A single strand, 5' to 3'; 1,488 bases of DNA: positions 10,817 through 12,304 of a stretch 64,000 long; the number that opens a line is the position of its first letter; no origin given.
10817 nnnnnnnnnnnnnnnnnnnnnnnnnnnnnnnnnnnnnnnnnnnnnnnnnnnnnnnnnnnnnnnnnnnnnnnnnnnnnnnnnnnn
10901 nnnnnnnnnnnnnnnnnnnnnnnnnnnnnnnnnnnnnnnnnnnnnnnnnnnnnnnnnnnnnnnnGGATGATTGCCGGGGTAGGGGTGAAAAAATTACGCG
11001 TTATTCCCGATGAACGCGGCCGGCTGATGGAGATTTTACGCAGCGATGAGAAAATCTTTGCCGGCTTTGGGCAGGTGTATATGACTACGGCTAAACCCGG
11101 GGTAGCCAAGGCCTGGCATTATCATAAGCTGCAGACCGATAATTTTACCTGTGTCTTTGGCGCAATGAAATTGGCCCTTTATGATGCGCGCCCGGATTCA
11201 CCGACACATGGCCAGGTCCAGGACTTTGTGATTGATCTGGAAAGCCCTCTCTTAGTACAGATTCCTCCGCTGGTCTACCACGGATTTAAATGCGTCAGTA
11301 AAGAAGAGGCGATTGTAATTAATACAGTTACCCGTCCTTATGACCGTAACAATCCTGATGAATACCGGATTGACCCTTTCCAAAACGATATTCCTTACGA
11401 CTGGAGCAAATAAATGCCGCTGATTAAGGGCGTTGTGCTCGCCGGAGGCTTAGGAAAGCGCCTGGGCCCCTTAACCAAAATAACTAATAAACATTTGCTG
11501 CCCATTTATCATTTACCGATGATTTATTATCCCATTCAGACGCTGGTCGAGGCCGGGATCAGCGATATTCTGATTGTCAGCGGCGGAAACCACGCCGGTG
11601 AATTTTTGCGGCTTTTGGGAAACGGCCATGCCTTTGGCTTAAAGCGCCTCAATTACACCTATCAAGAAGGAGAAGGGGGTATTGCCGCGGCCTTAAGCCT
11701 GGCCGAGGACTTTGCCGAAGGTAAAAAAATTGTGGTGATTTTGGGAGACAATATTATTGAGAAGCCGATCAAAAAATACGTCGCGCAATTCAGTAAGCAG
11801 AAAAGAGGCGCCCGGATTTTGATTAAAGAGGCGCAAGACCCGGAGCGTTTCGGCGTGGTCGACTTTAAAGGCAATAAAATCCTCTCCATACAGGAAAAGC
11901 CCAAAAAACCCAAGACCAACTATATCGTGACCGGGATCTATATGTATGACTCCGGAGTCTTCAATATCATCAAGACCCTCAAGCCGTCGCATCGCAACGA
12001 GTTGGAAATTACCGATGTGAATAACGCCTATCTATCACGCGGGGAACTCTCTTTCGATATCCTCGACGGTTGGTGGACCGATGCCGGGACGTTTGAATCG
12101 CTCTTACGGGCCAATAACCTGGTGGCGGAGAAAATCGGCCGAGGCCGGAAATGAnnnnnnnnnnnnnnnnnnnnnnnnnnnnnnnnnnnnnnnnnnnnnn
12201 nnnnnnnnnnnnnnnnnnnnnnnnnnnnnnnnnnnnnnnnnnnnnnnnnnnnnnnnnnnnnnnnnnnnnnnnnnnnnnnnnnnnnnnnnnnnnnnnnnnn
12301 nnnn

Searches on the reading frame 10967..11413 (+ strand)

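Call 11: search_protein_families(library=pfam, proteins=[window:10967-11413:+], max_evalue=0.0001)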
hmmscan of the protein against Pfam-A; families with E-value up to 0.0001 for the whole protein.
window:10967-11413:+ (148 aa): 2 families
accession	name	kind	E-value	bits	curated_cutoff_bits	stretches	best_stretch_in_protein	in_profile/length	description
PF14667.12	Polysacc_synt_C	-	1e-14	55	28.7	1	15-133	3-111/111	Polysaccharide biosynthesis C-terminal domain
PF00908.23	dTDP_sugar_isom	-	5.6e-14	52.6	27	1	2-146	4-152/168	dTDP-4-dehydrorhamnose 3,5-epimerase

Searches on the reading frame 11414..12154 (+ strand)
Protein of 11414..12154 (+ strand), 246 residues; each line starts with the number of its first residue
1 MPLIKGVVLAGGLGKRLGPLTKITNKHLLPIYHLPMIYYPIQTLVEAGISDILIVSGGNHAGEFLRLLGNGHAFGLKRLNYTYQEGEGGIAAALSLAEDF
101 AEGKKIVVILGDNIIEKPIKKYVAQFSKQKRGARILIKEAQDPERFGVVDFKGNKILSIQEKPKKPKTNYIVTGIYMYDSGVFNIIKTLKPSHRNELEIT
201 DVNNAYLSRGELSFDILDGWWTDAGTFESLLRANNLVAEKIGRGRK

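Call 11: search_protein_families(library=pfam, proteins=[window:11414-12154:+], max_evalue=0.0001)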
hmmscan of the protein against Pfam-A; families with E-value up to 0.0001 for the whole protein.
window:11414-12154:+ (246 aa): 2 families
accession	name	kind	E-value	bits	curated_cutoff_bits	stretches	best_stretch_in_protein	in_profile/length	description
PF00483.29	NTP_transferase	-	4.8e-58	197.1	21.2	1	5-238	1-243/245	Nucleotidyl transferase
PF12804.13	NTP_transf_3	-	3.5e-09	37.5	27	1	6-115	1-98/160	MobA-like NTP transferase domain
